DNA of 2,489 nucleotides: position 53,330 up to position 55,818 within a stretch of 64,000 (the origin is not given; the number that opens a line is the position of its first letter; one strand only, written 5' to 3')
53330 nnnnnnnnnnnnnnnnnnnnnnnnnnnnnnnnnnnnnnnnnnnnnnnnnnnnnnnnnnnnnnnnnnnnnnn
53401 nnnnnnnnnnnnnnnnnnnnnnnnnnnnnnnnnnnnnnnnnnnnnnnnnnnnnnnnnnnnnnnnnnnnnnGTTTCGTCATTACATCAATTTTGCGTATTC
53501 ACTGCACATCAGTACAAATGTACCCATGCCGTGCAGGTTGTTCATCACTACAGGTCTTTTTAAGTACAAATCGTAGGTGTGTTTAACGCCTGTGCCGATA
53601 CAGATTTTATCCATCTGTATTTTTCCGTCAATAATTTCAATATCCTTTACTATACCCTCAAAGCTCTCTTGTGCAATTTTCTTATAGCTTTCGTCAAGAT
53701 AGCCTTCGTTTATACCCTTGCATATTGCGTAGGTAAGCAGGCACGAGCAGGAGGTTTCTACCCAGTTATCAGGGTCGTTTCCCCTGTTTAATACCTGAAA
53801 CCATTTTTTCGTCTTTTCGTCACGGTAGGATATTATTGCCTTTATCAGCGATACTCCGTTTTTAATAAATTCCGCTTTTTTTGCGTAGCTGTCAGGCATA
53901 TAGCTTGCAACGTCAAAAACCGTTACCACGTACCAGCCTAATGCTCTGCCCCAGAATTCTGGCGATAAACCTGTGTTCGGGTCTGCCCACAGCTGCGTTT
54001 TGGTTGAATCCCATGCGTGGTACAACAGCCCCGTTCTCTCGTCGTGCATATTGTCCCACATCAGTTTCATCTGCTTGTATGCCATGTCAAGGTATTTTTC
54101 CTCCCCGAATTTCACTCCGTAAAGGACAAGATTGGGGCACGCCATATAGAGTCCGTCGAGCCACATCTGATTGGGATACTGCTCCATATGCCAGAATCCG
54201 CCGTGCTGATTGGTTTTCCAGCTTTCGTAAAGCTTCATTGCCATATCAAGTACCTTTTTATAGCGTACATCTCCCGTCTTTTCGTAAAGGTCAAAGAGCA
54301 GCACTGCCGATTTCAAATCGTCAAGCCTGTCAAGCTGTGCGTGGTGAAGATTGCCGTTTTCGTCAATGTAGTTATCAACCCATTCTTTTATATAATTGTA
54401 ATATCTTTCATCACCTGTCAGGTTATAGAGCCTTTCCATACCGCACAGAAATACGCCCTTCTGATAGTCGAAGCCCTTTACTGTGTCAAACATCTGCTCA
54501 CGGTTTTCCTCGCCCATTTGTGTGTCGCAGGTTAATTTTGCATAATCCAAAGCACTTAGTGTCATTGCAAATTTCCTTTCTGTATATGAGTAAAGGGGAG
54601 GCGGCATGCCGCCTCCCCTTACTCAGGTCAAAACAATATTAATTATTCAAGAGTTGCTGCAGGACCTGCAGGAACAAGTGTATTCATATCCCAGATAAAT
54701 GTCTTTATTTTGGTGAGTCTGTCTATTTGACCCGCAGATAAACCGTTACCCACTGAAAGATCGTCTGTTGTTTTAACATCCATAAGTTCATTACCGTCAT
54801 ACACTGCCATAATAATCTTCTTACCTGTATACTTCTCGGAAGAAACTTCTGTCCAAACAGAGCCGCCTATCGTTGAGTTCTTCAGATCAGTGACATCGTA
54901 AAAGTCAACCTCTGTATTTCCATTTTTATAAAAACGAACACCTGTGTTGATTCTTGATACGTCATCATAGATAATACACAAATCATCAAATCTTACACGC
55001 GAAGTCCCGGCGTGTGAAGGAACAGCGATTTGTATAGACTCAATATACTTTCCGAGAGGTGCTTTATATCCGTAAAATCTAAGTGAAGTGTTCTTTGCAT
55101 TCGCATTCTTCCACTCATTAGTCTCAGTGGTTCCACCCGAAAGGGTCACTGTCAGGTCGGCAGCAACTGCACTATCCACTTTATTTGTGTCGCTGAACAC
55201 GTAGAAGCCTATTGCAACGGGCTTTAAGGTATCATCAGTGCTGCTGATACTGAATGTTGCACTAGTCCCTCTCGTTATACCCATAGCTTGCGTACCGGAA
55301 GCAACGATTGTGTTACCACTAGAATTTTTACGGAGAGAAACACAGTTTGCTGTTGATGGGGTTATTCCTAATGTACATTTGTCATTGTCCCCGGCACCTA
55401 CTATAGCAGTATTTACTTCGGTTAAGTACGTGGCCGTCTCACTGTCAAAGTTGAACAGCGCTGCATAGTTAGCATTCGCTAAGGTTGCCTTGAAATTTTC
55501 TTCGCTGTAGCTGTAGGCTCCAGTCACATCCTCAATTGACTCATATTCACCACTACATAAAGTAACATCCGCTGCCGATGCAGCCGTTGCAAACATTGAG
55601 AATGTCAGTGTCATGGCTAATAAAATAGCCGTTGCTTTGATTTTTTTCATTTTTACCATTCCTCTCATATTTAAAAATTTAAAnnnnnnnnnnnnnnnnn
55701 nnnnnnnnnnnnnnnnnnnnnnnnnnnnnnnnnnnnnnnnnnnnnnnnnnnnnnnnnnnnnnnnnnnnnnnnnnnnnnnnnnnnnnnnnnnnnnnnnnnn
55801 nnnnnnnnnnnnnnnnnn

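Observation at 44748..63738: Eleven-gene, single-strand accessory locus combining unknown SLH-anchored surface proteins, cytoplasmic pectin-type glycosidases and phosphoesterases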

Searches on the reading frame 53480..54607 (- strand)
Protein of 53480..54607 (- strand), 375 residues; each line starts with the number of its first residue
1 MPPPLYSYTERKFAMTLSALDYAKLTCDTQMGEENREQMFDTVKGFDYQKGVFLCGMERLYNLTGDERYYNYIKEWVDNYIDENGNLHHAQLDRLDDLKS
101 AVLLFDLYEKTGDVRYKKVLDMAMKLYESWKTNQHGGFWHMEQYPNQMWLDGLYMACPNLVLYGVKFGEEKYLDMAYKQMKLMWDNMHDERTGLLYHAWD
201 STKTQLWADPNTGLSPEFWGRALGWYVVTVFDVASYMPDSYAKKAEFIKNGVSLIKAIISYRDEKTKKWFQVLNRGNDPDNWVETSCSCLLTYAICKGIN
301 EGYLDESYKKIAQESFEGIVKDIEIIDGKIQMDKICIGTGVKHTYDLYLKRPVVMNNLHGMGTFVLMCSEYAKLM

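Call 5: search_protein_families(library=pfam, proteins=[window:53480-54607:-], max_evalue=0.01)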
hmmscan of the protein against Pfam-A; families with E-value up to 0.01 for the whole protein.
window:53480-54607:- (375 aa): 2 families
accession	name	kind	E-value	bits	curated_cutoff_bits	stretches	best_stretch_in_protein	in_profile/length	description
PF07470.19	Glyco_hydro_88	-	1e-97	327.7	26.6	1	24-374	3-351/352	Glycosyl Hydrolase Family 88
PF03663.20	Glyco_hydro_76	-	0.0063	16.5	25.9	0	46-79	217-250/366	Glycosyl hydrolase family 76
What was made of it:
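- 53480..54607 (-): g5: cytoplasmic GH105, a YteR-type unsaturated rhamnogalacturonyl/galacturonyl hydrolase. Pfam Glyco_hydro_88 1e-97 (call 5).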

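Call 29: search_solved_structures(query=window:53480-54607:-, max_evalue=0.001)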
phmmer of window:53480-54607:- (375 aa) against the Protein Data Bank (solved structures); distinct sequences matched with E-value up to 0.001: 10.
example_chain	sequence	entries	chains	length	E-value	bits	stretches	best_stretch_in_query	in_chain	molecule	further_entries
1nc5_A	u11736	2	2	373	5.3e-87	295.5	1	17-372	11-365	hypothetical protein yTER | Putative glycosyl hydrolase yteR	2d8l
2gh4_A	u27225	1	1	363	6e-86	292.1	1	18-372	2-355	Putative glycosyl hydrolase yteR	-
4wu0_A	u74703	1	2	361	2.2e-70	240.8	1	45-372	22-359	Similar to yteR (Bacilus subtilis)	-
3qwt_A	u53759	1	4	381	4.6e-23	85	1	44-372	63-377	Putative GH105 family protein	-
3pmm_A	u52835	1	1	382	8.1e-20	74.4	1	44-372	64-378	Putative cytoplasmic protein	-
3k11_A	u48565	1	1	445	3.6e-19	72.2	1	137-372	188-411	Putative glycosyl hydrolase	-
4xuv_A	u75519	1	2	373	1.2e-16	63.9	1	46-372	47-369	Glycoside hydrolase family 105 protein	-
4ce7_A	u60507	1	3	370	7.1e-09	38.3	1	42-320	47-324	UNSATURATED 3S-RHAMNOGLYCURONYL HYDROLASE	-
5noa_A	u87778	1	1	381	4.6e-08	35.7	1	60-319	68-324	Family 88 glycosyl hydrolase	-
4q88_A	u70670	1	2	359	2.4e-07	33.3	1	124-330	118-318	Uncharacterized protein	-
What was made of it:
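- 53480..54607 (-): PDB YteR 1nc5 5.3e-87 over the full length (call 29).
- On GH105 (YteR-type): YteR 1nc5 at 5.3e-87 over residues 17-372 (call 29).
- g5 is far closer to YteR (5e-87) than to any GH88 glycosaminoglycan enzyme (call 29).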

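Call 34: search_protein_families(library=ncbifam, proteins=[window:53480-54607:-], max_evalue=0.01)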
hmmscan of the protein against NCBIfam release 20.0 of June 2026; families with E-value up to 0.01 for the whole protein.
window:53480-54607:- (375 aa): 1 family
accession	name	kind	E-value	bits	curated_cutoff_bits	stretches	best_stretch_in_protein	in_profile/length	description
NF051900.1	BetGalacBglBAgro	equivalog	9.4e-32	110.3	420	1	40-354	13-313/333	beta-galactosidase BglB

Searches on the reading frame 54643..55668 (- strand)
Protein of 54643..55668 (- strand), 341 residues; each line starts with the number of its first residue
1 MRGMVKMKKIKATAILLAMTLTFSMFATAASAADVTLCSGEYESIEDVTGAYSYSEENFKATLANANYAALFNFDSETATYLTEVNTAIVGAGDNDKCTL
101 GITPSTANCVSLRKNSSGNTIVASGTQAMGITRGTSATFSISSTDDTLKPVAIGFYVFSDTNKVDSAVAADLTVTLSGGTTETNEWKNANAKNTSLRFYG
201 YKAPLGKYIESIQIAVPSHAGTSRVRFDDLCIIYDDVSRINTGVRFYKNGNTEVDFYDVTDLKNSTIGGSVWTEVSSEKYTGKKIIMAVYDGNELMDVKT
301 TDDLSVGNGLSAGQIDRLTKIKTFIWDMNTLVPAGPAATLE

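Call 5: search_protein_families(library=pfam, proteins=[window:54643-55668:-], max_evalue=0.01)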
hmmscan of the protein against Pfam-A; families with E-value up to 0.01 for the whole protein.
window:54643-55668:- (341 aa): 0 families

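Call 34: search_protein_families(library=ncbifam, proteins=[window:54643-55668:-], max_evalue=0.01)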
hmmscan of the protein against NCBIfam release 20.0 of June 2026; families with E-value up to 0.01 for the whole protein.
window:54643-55668:- (341 aa): 0 families

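Call 66: find_homologous_proteins(query=A5, max_evalue=0.001)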
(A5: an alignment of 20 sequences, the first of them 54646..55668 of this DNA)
Query A5 (20 sequences) (341 aa, profile of the alignment): 1 proteins with E <= 0.001 among 8000 candidates.
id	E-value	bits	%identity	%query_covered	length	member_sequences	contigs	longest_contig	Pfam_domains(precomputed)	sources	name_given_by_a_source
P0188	8.7e-71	257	100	98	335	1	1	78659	-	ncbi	-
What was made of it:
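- Tried and rejected: The profile search with the g4-type domain alignment returned only the window's own protein, probably because signal-peptide words filled the candidate list (call 66).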

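Call 85: search_solved_structures(query=A5, max_evalue=10, show_alignments=1)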
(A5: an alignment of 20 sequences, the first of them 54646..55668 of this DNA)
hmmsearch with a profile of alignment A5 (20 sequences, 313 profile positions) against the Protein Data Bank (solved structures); distinct sequences matched with E-value up to 10: 0.
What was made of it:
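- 54643..55650 (-): g4, 335 aa: a secreted protein consisting of one g4-type domain plus a small C-terminal domain. Proposed soluble or loosely attached glycan-binding protein. No Pfam, NCBIfam or PDB hit (calls 5, 34, 85).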
